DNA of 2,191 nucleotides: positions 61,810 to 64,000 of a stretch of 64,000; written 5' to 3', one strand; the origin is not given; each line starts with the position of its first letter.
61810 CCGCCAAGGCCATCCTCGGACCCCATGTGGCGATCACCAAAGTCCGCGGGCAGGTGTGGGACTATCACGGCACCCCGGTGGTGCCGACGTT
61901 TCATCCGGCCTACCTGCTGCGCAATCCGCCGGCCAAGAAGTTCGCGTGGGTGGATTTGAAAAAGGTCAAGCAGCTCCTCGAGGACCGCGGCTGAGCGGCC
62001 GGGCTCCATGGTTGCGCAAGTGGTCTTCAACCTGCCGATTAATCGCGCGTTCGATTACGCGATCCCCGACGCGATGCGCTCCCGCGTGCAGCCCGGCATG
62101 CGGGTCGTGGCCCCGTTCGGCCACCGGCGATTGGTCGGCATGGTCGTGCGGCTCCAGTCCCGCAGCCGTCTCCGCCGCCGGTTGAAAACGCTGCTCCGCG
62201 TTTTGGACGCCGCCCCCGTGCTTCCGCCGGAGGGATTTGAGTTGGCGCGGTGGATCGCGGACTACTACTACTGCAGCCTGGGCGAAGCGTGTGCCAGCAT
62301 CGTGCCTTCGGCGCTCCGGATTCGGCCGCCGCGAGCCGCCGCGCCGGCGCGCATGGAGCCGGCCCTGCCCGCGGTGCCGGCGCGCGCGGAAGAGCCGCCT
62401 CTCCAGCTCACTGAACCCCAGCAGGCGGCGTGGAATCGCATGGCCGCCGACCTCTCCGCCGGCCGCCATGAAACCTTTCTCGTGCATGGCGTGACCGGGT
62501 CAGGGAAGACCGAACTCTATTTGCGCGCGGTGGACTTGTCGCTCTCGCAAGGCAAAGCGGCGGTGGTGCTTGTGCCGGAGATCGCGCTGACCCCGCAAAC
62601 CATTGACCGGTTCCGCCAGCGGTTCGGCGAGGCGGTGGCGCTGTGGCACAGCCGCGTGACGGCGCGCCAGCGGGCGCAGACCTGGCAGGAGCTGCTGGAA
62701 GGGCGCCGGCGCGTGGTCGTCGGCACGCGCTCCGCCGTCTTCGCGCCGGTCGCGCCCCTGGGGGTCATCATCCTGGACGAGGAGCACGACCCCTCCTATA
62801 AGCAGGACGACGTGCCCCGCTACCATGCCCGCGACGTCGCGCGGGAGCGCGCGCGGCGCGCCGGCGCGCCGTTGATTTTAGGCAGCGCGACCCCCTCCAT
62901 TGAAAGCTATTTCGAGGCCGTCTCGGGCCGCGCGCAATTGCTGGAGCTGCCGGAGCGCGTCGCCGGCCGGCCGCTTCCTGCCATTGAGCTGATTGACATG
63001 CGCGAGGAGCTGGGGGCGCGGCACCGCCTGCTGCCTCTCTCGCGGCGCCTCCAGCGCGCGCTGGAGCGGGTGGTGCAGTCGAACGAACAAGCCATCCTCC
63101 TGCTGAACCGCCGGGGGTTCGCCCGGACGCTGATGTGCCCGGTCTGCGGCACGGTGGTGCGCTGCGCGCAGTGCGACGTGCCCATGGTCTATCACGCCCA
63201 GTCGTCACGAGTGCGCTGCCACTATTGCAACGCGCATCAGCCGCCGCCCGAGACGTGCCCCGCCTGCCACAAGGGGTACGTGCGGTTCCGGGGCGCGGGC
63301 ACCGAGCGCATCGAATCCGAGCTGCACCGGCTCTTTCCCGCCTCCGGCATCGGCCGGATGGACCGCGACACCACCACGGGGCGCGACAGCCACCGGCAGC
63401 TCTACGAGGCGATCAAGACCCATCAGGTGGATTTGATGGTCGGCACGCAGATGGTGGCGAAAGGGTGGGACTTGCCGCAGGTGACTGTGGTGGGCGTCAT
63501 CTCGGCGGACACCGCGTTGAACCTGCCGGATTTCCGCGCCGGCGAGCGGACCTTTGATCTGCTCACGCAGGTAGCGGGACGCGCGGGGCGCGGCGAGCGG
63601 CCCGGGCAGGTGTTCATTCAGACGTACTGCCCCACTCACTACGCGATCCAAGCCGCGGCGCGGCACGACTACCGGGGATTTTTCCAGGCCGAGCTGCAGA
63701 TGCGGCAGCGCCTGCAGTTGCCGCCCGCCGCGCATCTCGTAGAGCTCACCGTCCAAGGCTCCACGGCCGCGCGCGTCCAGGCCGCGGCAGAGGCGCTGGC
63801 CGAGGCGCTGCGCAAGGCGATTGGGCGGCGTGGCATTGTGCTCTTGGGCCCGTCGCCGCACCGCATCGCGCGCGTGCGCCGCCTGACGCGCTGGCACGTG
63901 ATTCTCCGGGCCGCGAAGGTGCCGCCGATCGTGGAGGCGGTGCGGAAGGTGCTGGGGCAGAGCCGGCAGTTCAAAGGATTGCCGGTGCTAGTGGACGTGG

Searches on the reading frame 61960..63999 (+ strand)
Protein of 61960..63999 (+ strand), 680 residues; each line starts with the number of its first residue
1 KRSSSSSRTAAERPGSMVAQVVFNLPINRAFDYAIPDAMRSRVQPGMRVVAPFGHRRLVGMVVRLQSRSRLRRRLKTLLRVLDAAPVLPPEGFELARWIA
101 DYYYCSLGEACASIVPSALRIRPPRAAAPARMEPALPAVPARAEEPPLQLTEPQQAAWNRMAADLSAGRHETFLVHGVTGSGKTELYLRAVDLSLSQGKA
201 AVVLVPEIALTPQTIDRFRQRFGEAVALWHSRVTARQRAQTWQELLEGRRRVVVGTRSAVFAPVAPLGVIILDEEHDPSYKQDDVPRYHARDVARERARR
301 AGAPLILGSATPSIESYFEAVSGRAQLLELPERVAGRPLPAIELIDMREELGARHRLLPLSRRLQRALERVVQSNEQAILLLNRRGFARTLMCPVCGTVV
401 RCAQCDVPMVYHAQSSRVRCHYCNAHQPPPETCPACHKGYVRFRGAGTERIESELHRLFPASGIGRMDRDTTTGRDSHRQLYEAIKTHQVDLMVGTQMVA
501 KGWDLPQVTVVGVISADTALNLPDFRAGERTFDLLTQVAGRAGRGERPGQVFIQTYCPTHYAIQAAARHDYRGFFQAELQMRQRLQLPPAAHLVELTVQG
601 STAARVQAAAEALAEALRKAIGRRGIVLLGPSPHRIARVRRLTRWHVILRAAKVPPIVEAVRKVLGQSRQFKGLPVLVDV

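Call 59: search_protein_families(library=pfam, proteins=[window:61960-63999:+], max_evalue=0.01)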
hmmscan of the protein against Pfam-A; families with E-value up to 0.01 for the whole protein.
window:61960-63999:+ (680 aa): 9 families
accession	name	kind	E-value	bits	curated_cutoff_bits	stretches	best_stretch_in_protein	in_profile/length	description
PF17764.6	PriA_3primeBD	-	1.6e-27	95.6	22.7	1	20-116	1-96/96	3'DNA-binding domain (3'BD)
PF00270.35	DEAD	-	1.7e-17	64.1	26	1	152-315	2-162/167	DEAD/DEAH box helicase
PF04851.21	ResIII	-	6.5e-14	52.6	22.5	1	149-312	3-162/164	Type III restriction enzyme, res subunit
PF18074.6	PriA_C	-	2.2e-12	48.1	26.9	1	591-680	3-93/95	Primosomal protein N C-terminal domain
PF18319.7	Zn_ribbon_PriA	-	3e-09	37.1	26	1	402-428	1-27/27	PriA DNA helicase Cys-rich region (CRR) domain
PF00271.37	Helicase_C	-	4.7e-08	33.7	23.5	1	474-544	50-108/110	Helicase conserved C-terminal domain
PF22590.2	Cas3-like_C_2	-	0.00026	21.7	27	0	197-254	1-68/106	CRISPR-associated nuclease/helicase Cas3, C-terminal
PF13191.12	AAA_16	-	0.00086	20.3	32.6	0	156-236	10-101/167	AAA ATPase domain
PF13401.12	AAA_22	-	0.0038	18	27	0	173-276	8-94/130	AAA domain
